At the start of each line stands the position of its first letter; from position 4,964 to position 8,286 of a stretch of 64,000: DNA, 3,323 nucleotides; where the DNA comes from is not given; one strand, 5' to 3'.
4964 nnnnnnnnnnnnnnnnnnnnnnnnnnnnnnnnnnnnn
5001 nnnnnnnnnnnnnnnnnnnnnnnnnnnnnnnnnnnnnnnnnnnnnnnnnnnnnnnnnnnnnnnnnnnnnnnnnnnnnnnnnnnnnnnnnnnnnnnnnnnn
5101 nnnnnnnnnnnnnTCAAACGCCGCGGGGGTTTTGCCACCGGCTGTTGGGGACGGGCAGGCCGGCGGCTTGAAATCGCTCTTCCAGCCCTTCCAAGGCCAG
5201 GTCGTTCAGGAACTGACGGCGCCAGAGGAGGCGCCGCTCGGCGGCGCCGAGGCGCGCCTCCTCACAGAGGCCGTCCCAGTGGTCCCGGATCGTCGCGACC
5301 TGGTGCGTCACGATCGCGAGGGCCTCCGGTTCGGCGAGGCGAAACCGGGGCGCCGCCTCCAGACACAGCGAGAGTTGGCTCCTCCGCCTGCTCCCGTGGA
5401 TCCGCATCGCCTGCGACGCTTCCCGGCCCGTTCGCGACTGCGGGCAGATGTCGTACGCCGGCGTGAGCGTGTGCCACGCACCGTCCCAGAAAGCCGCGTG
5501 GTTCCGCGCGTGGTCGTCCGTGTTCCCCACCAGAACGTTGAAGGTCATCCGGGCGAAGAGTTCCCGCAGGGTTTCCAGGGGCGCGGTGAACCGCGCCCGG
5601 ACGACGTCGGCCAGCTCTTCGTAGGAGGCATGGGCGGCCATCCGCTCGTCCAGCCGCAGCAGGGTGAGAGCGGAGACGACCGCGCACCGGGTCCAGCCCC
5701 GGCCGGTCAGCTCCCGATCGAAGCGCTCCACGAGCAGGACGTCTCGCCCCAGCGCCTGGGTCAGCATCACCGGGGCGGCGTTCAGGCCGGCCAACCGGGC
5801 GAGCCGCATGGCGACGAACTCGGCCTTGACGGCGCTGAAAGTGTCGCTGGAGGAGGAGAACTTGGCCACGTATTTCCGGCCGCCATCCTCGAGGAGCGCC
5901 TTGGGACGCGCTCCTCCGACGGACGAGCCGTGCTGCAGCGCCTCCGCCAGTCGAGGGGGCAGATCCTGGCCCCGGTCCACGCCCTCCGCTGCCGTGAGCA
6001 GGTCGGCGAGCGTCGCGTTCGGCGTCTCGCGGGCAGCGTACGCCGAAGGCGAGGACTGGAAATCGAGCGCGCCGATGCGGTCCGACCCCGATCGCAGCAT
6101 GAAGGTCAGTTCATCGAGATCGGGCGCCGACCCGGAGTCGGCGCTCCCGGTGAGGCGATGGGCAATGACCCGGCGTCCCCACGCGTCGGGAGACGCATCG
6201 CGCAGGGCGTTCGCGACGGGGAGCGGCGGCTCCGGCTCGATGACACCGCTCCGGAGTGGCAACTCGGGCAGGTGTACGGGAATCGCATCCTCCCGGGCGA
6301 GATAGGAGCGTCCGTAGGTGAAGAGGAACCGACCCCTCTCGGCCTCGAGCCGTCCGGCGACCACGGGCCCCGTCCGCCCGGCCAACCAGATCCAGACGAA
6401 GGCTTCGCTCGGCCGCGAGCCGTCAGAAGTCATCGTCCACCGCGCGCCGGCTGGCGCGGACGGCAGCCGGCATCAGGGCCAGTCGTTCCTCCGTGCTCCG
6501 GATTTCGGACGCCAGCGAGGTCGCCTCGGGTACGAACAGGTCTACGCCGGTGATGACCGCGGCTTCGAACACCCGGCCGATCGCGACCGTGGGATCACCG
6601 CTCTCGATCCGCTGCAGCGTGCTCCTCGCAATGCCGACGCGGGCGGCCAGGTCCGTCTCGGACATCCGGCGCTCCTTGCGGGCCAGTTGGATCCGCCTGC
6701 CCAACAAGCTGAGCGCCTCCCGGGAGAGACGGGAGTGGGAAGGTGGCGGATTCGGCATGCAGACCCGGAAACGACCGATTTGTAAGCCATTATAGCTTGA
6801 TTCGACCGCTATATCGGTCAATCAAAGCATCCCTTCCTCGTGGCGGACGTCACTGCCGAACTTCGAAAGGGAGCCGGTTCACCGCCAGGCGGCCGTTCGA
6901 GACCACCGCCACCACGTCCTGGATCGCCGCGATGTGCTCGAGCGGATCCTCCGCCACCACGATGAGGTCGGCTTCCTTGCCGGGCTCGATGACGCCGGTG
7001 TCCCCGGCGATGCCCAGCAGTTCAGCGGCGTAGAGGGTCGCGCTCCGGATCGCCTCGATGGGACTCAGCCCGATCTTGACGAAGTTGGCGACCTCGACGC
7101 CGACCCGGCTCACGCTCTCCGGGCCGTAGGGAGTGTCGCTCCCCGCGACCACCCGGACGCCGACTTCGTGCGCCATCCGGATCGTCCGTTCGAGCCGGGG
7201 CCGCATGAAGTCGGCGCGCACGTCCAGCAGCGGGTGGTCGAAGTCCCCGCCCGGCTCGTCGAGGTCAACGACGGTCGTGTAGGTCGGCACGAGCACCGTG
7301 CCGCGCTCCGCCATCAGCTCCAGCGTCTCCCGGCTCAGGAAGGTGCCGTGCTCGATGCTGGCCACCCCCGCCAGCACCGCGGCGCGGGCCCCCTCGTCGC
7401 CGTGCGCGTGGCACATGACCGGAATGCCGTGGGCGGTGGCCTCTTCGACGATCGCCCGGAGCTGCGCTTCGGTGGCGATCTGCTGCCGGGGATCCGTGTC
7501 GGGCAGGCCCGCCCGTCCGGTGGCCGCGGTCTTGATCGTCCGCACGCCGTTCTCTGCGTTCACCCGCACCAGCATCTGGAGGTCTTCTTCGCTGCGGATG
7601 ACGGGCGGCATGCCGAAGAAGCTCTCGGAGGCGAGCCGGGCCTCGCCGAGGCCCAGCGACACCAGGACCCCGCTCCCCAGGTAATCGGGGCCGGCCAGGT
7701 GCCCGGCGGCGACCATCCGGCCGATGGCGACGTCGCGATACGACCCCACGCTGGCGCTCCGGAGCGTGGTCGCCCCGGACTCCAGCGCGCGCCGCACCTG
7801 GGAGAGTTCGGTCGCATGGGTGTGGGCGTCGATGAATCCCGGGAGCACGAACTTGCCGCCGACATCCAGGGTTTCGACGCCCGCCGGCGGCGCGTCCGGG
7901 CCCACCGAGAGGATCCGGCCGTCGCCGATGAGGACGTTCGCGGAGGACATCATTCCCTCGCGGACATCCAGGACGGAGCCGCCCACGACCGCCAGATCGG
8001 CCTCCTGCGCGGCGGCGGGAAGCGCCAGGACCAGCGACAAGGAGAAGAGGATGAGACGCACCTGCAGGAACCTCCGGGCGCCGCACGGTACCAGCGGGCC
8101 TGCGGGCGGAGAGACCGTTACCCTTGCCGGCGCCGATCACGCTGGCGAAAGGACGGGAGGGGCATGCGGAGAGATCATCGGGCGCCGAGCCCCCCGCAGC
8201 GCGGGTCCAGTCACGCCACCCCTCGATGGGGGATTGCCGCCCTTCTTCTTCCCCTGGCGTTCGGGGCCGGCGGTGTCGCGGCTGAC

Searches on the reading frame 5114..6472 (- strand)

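Call 50: search_protein_families(library=pfam, proteins=[window:5114-6472:-], max_evalue=0.001)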
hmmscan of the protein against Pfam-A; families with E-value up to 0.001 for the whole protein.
window:5114-6472:- (452 aa): 2 families
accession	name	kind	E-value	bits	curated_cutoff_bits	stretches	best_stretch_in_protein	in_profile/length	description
PF07804.18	HipA_C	-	2.6e-48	164.9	30.5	1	183-399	1-213/213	HipA-like C-terminal domain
PF13657.11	Couple_hipA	-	2.5e-07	31.5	22.5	1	38-138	9-98/99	HipA N-terminal domain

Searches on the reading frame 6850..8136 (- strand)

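Call 50: search_protein_families(library=pfam, proteins=[window:6850-8136:-], max_evalue=0.001)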
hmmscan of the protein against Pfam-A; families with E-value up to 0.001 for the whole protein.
window:6850-8136:- (428 aa): 2 families
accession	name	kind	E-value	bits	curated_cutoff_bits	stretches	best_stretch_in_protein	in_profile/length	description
PF01979.26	Amidohydro_1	-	3.8e-41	141.9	25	1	96-417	1-344/345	Amidohydrolase family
PF07969.17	Amidohydro_3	-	1.7e-22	81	29.7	2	197-417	239-470/472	Amidohydrolase family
